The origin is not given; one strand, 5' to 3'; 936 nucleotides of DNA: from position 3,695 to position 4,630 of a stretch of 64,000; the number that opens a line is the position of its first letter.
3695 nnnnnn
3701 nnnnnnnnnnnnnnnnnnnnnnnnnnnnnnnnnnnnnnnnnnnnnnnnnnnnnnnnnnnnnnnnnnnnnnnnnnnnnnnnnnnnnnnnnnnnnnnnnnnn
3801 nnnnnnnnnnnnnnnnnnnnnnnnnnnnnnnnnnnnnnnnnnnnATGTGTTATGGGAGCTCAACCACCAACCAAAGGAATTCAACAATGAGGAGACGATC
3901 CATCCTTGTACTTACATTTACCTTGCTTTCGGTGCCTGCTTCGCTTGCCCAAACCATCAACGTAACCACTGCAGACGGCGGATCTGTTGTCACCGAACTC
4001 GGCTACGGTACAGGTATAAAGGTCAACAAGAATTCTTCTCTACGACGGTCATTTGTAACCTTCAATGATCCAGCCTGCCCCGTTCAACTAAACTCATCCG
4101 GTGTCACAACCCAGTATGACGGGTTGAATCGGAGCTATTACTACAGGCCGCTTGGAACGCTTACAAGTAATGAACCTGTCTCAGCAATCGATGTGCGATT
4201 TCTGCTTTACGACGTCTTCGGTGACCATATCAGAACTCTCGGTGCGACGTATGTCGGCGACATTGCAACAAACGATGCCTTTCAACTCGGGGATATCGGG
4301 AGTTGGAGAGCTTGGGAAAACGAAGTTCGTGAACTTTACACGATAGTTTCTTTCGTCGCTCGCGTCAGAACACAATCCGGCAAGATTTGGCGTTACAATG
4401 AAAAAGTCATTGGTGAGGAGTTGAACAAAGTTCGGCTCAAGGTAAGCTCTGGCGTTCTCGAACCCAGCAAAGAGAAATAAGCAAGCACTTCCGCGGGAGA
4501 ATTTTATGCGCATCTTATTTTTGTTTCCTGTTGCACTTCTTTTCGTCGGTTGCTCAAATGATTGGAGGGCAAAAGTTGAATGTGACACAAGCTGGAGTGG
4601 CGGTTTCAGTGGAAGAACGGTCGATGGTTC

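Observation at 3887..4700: Low-GC island after the Rhs core: a signal-peptide protein plus a 52-aa lipoprotein, a candidate orphan immunity or cargo module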

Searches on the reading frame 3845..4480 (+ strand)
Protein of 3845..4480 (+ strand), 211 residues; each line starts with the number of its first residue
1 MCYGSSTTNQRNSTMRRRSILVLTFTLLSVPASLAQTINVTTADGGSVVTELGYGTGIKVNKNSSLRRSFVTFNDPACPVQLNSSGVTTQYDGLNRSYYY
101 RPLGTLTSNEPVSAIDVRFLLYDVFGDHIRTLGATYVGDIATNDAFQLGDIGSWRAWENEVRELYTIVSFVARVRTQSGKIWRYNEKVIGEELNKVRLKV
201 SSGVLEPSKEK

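Call 4: search_protein_families(library=pfam, proteins=[window:3845-4480:+], max_evalue=0.1)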
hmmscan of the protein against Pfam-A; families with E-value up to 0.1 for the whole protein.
window:3845-4480:+ (211 aa): 0 families

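Call 13: find_homologous_proteins(query=window:3887-4480:+, max_evalue=0.01)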
Query window:3887-4480:+ (197 aa): 41 proteins with E <= 0.01 among 335 candidates.
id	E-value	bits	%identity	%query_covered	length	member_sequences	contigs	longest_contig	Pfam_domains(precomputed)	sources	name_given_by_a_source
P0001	1.2e-124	431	100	100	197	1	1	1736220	-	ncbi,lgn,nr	ncbi:MAG: hypothetical protein KatS3mg077_1327 [Candidatus Binatia bacterium]|nr:MAG: hypothetical p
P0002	2.9e-85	303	71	100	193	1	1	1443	-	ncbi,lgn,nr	ncbi:MAG: hypothetical protein HBSIN02_25410 [Bacteroidia bacterium]|nr:MAG: hypothetical protein HB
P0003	8.8e-80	285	75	87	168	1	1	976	-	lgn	-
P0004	1.4e-71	258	62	99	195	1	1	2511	-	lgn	-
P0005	4.3e-66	240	61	97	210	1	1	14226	-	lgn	-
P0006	8.7e-66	239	63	93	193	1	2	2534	-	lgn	-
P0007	2.4e-65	238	57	99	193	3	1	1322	-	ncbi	-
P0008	9.6e-64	233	59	91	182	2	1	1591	-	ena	-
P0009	4.4e-63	230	55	98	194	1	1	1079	-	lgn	-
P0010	7.6e-63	230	57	100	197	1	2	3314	-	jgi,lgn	-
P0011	6.1e-62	227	57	96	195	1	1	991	-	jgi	jgi:hypothetical protein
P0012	6.2e-62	227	57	100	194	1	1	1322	-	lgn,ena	-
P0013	8.1e-62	226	58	90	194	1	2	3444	-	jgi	jgi:hypothetical protein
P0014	1.0e-61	226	55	98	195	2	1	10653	-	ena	-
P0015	1.4e-61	226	56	95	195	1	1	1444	-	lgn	-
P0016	3.6e-61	224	58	90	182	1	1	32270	-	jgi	-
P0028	2.6e-53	199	47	97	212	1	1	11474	-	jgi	jgi:hypothetical protein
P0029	9.7e-53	197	49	100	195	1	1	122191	-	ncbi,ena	-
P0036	3.0e-36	143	46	76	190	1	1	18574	-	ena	-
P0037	7.4e-31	125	40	97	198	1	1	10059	-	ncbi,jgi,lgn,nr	ncbi:MAG: hypothetical protein QOF72_1583 [Blastocatellia bacterium]|jgi:hypothetical protein|nr:hyp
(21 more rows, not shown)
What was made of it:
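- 3887..4480 (+): Intact gene for a 197-aa Sec-exported beta-sandwich protein of a large uncharacterised family. Exact match to KatS3mg077_1327, plus 41 homologues (call 13).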

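Call 14: search_protein_families(library=ncbifam, proteins=[window:3887-4480:+], max_evalue=0.1)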
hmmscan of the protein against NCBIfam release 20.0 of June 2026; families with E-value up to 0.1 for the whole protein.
window:3887-4480:+ (197 aa): 0 families

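Call 15: find_encoding_contigs(protein=P0029, flank=8000, max_places=3)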
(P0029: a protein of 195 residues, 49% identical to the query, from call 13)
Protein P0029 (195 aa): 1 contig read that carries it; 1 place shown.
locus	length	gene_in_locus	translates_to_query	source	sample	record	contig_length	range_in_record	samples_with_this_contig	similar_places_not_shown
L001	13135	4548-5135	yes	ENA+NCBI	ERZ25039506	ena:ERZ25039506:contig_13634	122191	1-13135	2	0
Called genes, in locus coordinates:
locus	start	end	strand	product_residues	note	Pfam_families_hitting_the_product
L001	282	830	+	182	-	-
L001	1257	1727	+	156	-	PF08450:SGL (faint), PF06739:SBBP (faint), PF01436:NHL (weak)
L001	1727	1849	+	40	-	-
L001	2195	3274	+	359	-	PF01436:NHL (faint), PF06739:SBBP (faint), PF07494:Reg_prop (faint)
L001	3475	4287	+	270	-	-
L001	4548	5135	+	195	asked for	-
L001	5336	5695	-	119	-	-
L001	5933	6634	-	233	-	-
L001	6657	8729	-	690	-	PF08751:TrwC, PF13604:AAA_30, PF13245:AAA_19, PF22232:TraI_hel_assoc_N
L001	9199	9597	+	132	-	-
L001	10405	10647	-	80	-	PF07927:HicA_toxin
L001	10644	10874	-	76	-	-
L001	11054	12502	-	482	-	PF00589:Phage_integrase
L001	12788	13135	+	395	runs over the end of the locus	PF08495:FIST, PF10442:FIST_C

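Call 16: find_encoding_contigs(protein=P0016, flank=8000, max_places=3)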
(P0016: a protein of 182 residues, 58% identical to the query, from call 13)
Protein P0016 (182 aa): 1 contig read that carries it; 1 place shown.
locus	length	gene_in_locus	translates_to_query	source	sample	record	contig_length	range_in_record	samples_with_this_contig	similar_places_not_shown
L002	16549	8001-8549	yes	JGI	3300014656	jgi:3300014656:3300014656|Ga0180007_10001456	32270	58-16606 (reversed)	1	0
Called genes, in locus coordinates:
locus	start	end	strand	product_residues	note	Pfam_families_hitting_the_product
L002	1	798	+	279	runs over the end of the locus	PF00248:Aldo_ket_red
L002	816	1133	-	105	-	PF07883:Cupin_2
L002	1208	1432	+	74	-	-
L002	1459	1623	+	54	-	-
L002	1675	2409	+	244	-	PF03741:TerC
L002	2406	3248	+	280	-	PF11306:DUF3108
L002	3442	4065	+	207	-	PF07929:PRiA4_ORF3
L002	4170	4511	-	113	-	PF00266:Aminotran_5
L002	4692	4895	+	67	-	-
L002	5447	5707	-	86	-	-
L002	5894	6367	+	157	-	-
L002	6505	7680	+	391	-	PF05708:Peptidase_C92 (weak)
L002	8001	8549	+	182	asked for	-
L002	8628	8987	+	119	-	-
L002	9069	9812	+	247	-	-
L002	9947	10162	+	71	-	-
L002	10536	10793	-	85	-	-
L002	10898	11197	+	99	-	-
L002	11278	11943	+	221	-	PF07264:EI24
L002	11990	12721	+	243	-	PF00149:Metallophos, PF12850:Metallophos_2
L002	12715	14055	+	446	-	PF00069:Pkinase, PF07714:PK_Tyr_Ser-Thr, PF07603:Lcl_C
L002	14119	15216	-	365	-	PF21739:DUF6866_N, PF21740:DUF6866_C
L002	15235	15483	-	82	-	-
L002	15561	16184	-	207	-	PF01625:PMSR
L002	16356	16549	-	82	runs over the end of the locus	?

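Call 17: find_encoding_contigs(protein=P0005, flank=7000, max_places=2)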
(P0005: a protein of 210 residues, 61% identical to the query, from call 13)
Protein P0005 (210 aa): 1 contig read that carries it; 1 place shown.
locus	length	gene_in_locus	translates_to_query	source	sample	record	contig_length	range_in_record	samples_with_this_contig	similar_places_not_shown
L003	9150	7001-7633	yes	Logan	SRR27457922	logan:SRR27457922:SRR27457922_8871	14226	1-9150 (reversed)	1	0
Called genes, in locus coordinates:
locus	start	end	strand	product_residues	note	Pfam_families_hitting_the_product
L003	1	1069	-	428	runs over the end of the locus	PF03952:Enolase_N, PF00113:Enolase_C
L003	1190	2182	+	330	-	PF10604:Polyketide_cyc2 (weak), PF06445:GyrI-like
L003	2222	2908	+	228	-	PF13847:Methyltransf_31 (weak), PF08241:Methyltransf_11 (weak), PF13649:Methyltransf_25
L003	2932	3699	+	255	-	PF00149:Metallophos, PF12850:Metallophos_2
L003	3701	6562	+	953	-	PF08269:dCache_2, PF17200:sCache_2, PF17201:Cache_3-Cache_2, PF00989:PAS (faint), PF13426:PAS_9, PF00571:CBS, PF03445:DUF294, PF10335:DUF294_C, +1 more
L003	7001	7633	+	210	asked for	-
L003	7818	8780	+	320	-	PF22558:REase-ARP, PF20796:PDDEXK_13 (faint)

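Call 18: find_encoding_contigs(protein=P0036, flank=7000, max_places=2)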
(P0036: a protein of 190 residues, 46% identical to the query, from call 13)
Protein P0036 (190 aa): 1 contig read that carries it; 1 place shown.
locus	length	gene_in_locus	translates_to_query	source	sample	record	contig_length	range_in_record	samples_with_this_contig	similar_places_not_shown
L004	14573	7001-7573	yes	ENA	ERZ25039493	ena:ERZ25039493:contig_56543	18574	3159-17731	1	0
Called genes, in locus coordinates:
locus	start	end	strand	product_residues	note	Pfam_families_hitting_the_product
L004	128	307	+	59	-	-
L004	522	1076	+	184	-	-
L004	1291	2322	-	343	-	PF08308:PEGA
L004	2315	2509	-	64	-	-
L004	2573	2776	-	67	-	-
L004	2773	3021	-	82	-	-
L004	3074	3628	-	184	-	-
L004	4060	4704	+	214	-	-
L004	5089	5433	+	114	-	PF21983:NikA-like (weak)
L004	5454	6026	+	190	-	-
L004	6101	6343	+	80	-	-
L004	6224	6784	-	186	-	-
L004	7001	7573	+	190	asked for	-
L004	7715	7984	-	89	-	-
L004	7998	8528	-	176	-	-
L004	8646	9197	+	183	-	PF00239:Resolvase, PF02796:HTH_7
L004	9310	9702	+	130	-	-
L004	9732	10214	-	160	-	-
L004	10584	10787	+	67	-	-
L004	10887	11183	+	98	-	PF13646:HEAT_2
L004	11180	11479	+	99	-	-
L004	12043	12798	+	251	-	-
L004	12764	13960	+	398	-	PF10412:TrwB_AAD_bind, PF02534:T4SS-DNA_transf (weak), PF10412:TrwB_AAD_bind, PF12696:TraG-D_C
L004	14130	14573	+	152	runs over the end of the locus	-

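Call 19: find_encoding_contigs(protein=P0037, flank=7000, max_places=2)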
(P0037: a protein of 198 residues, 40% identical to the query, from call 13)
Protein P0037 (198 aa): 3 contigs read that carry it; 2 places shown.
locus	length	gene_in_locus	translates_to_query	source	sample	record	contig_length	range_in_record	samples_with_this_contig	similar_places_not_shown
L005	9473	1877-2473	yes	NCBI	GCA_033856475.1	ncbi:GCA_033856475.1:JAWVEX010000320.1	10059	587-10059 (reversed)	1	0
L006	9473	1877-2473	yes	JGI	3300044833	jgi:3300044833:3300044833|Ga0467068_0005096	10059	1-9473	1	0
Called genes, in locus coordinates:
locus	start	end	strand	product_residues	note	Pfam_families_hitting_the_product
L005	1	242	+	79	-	?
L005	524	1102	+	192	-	-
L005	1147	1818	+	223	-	-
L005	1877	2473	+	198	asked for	-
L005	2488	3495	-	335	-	-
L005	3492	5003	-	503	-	-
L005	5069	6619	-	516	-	-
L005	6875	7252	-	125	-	-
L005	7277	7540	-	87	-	-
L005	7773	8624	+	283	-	PF01078:Mg_chelatase, PF00493:MCM (weak), PF13335:Mg_chelatase_C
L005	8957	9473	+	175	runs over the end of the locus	PF04542:Sigma70_r2, PF08281:Sigma70_r4_2, PF04545:Sigma70_r4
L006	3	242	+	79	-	?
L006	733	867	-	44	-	-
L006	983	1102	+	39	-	-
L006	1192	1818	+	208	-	-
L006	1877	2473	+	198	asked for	-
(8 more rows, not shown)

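Call 20: find_encoding_contigs(protein=P0028, flank=7000, max_places=2)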
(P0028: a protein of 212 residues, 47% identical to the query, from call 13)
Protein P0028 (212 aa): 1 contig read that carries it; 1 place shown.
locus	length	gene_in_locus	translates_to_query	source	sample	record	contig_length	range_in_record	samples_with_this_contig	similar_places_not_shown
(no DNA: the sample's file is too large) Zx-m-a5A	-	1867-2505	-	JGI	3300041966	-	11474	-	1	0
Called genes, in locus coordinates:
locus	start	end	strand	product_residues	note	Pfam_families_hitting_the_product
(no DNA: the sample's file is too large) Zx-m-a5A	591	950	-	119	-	-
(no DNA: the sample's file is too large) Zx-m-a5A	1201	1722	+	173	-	-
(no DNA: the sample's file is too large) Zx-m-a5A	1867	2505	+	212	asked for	-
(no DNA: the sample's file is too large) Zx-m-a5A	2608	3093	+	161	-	-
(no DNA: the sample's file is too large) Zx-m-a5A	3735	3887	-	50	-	-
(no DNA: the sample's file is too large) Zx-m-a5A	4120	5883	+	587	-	-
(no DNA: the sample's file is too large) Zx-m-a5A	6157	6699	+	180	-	-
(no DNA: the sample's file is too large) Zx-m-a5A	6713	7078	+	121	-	-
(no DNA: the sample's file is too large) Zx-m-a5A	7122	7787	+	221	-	-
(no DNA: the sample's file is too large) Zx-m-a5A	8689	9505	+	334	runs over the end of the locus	-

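Call 24: search_solved_structures(query=A1, max_evalue=10)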
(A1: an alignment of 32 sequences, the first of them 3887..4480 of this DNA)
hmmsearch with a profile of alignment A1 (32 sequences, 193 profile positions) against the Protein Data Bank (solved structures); distinct sequences matched with E-value up to 10: 3.
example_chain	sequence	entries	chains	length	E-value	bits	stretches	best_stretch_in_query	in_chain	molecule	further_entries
5nrm_A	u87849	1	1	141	0.69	12.7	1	14-59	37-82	Endoglucanase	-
5nrk_A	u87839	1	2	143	0.71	12.7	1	14-59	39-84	Endoglucanase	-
3umg_A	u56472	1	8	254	0.72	12.7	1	96-137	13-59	Haloacid dehalogenase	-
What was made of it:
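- On Any described protein family (197-aa ORF): The PDB profile search gave E 0.69 or worse (call 24).
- Tried and rejected: A PDB sequence-profile search gave nothing below E 0.69 (call 24).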

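Call 25: search_protein_families(library=padloc, proteins=[window:3887-4480:+], max_evalue=1)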
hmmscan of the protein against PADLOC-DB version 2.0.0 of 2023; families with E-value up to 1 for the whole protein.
window:3887-4480:+ (197 aa): 0 families

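Call 26: search_protein_families(library=phrogs, proteins=[window:3887-4480:+], max_evalue=1)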
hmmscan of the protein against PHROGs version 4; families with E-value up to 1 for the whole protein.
window:3887-4480:+ (197 aa): 0 families
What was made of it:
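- Checked: It has no match in Pfam, NCBIfam, PADLOC, PHROGs or PDB sequences (calls 4, 14, 24-26).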

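Call 29: predict_structure(alignment_id=A1)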
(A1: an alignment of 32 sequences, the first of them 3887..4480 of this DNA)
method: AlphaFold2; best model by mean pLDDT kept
length: 197 residues; sequences in the alignment: 32
mean_pLDDT: 88.3   pTM: 0.81
mean pLDDT of the five models: 88.3, 88.3, 86.5, 85.9, 85.4
residues with pLDDT >= 90: 147; 70-90: 20; 50-70: 24; < 50: 6
segments of 3 or more residues with pLDDT < 50: 192-197
pLDDT, mean of each block of 10 residues (from residue 1): 58 55 90 88 87 96 97 94 95 98 97 96 97 95 95 98 98 95 80 44
secondary structure, 60 per line:
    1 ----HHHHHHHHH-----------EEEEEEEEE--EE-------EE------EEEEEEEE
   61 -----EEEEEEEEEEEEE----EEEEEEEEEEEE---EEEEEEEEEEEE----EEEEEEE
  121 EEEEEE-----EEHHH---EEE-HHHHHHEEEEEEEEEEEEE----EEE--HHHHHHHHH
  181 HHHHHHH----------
elements in order: H5-13 E25-33 E53-60 E66-78 E83-94 E98-109 E114-126 E140-142 H144-149 E150-162 E167-169 H172-187
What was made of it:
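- It has a signal peptide and a small beta-sandwich (call 29).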

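Call 34: fold_search(model_id=the predicted structure, library=pdb)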
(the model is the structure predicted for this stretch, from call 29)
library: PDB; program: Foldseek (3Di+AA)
matches with E <= 10: 1435; with E <= 0.001: 1
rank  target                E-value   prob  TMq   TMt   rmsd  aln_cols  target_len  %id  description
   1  5tta_A                7.7e-04  1.00  0.38  0.36   7.5       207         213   14  A 1.85A X-Ray Structure from Peptoclostridium difficile 630 of a Hypothetical Protein (released 2017-02-01)
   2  3o0l_B                3.2e-03  1.00  0.30  0.49  13.8       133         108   16  Crystal structure of a Pfam DUF1425 family member (Shew_1734) from Shewanella sp. pv-4 at 1.81 a resolution (released 2010-08-04)
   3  3o0l_A                4.4e-03  0.99  0.31  0.50  14.0       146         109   14  Crystal structure of a Pfam DUF1425 family member (Shew_1734) from Shewanella sp. pv-4 at 1.81 a resolution (released 2010-08-04)
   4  6d50_A                8.1e-03  0.95  0.24  0.07   8.7       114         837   11  Bacteroides uniforms beta-glucuronidase 2 bound to D-glucaro-1,5-lactone (released 2018-10-17)
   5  5uj6_A                9.0e-03  0.91  0.24  0.06  13.0       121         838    9  Crystal Structure of Bacteroides Uniformis beta-glucuronidase (released 2017-06-28)
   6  6d8g_A                9.5e-03  0.98  0.27  0.07   8.5       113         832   12  D341A D367A calcium binding mutant of Bacteroides uniformis beta-glucuronidase 2 (released 2018-10-17)
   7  9cx3_B                1.0e-02  0.35  0.19  0.13  21.2       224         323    9  Structure of SH3 domain of Src in complex with beta-arrestin 1 (released 2024-11-13)
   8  6byc                  1.2e-02  0.99  0.31  0.09   5.2       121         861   10  Crystal structure of the GH2 exo-beta-mannanase from Xanthomonas axonopodis pv. citri (released 2018-07-18)
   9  5uj6_B                1.2e-02  0.97  0.27  0.07   8.5       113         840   12  Crystal Structure of Bacteroides Uniformis beta-glucuronidase (released 2017-06-28)
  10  9out_A                1.3e-02  0.33  0.21  0.14  19.3       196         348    9  SPOP double donut locally refined MATH domains (released 2025-07-30)
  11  6dxu_C                1.4e-02  0.98  0.30  0.09   7.8       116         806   16  Crystal Structure of Parabacteroides merdae Beta-Glucuronidase (GUS) (released 2019-02-27)
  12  9jsf                  1.4e-02  0.33  0.20  0.10  18.6       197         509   12  Clostridium perfringens iota toxin pore Ib in prepore I state (released 2025-05-14)
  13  8goc_A                1.5e-02  0.51  0.18  0.12  19.8       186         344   11  Structure of beta-arrestin2 in complex with a phosphopeptide corresponding to the human Vasopressin V2 receptor, V2R (released 2023-05-17)
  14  6byi_A                1.6e-02  0.99  0.32  0.09   6.1       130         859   11  Crystal structure of the acid-base mutant (E477A) of the GH2 exo-beta-mannanase from Xanthomonas axonopodis pv. citri (released 2018-07-18)
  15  2n80_MODEL_1_B        1.6e-02  0.95  0.31  0.34  10.4       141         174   18  p75NTR DD:RhoGDI (released 2015-12-23)
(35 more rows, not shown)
